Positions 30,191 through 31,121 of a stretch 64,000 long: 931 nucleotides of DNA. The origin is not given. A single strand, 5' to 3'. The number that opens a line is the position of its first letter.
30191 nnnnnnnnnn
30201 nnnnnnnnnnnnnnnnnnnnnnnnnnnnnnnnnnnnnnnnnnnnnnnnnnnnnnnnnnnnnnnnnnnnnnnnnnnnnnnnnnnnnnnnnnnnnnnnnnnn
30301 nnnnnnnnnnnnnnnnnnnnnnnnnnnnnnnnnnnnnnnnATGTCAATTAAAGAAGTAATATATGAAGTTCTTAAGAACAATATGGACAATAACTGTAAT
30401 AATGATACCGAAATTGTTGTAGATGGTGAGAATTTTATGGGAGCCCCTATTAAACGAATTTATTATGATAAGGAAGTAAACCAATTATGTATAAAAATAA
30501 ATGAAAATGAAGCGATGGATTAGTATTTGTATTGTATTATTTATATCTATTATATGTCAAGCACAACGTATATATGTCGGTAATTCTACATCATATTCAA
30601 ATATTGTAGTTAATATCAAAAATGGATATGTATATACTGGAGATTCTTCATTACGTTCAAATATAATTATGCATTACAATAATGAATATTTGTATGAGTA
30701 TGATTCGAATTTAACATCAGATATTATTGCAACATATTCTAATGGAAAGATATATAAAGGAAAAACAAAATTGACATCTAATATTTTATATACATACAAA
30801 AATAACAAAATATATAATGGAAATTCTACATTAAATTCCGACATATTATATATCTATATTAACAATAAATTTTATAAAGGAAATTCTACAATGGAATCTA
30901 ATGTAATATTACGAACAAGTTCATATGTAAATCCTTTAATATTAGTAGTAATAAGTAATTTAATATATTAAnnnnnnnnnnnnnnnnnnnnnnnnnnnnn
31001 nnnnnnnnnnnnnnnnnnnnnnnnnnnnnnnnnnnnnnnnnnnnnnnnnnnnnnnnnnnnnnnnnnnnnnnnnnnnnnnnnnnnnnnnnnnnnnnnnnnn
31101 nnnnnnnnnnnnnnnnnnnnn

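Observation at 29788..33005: Flotillin (SPFH/YqiK-like) gene with an upstream NfeD-like partner in a phage genome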

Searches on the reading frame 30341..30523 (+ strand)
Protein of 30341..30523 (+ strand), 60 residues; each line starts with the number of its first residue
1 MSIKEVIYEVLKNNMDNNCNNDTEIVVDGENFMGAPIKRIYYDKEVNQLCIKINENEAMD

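Call 3: search_protein_families(library=pfam, proteins=[window:30341-30523:+], max_evalue=0.1)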
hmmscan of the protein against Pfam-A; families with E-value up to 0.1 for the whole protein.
window:30341-30523:+ (60 aa): 0 families

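Call 4: search_protein_families(library=phrogs, proteins=[window:30341-30523:+], max_evalue=0.01)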
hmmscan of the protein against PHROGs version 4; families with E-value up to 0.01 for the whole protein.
window:30341-30523:+ (60 aa): 1 family
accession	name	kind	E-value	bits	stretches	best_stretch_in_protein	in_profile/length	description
phrog_2458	-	unknown function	0.0067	17.5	1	4-48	10-54/82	-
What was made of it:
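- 30341..30523 (+): Small ORF, 60 aa, overlapping the start of the next gene. Coding status is unverified. Only a weak PHROG hit, E 0.0067 (call 4).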

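Call 6: search_protein_families(library=ncbifam, proteins=[window:30341-30523:+], max_evalue=0.1)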
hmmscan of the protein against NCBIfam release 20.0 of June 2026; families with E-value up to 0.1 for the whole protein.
window:30341-30523:+ (60 aa): 0 families

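Call 7: search_protein_families(library=padloc, proteins=[window:30341-30523:+], max_evalue=0.1)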
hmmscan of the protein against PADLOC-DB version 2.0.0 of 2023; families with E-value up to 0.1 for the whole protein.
window:30341-30523:+ (60 aa): 1 family
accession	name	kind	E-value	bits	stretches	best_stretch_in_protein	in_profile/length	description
PDLC00680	Effector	-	0.036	11.4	1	20-53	175-206/229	2TM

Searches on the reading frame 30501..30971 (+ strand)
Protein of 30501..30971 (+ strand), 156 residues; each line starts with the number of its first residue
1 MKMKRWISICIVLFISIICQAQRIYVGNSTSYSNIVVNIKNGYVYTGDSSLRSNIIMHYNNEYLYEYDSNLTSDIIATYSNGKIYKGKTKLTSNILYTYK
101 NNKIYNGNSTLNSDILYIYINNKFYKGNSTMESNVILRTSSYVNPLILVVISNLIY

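Call 3: search_protein_families(library=pfam, proteins=[window:30501-30971:+], max_evalue=0.1)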
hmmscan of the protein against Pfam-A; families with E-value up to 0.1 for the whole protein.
window:30501-30971:+ (156 aa): 2 families
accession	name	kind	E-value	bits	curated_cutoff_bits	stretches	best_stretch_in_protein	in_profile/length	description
PF21786.3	Bflower_3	-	1.4e-29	103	34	1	24-143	1-120/125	6-fold beta flower protein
PF17791.7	MG3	-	0.079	13.7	23.1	0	62-105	15-59/84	Macroglobulin domain MG3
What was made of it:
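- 30501..30971 (+): Secreted 6-fold beta-flower repeat protein, 156 aa, inserted between the partner genes in this subclade. Pfam PF21786 Bflower_3, E 1.4e-29 (call 3).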

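Call 4: search_protein_families(library=phrogs, proteins=[window:30501-30971:+], max_evalue=0.01)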
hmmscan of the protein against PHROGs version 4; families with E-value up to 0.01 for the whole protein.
window:30501-30971:+ (156 aa): 0 families

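Call 6: search_protein_families(library=ncbifam, proteins=[window:30501-30971:+], max_evalue=0.1)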
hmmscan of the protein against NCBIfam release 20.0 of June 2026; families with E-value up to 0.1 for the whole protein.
window:30501-30971:+ (156 aa): 0 families

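Call 7: search_protein_families(library=padloc, proteins=[window:30501-30971:+], max_evalue=0.1)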
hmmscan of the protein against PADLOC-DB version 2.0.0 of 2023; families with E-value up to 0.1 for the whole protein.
window:30501-30971:+ (156 aa): 0 families
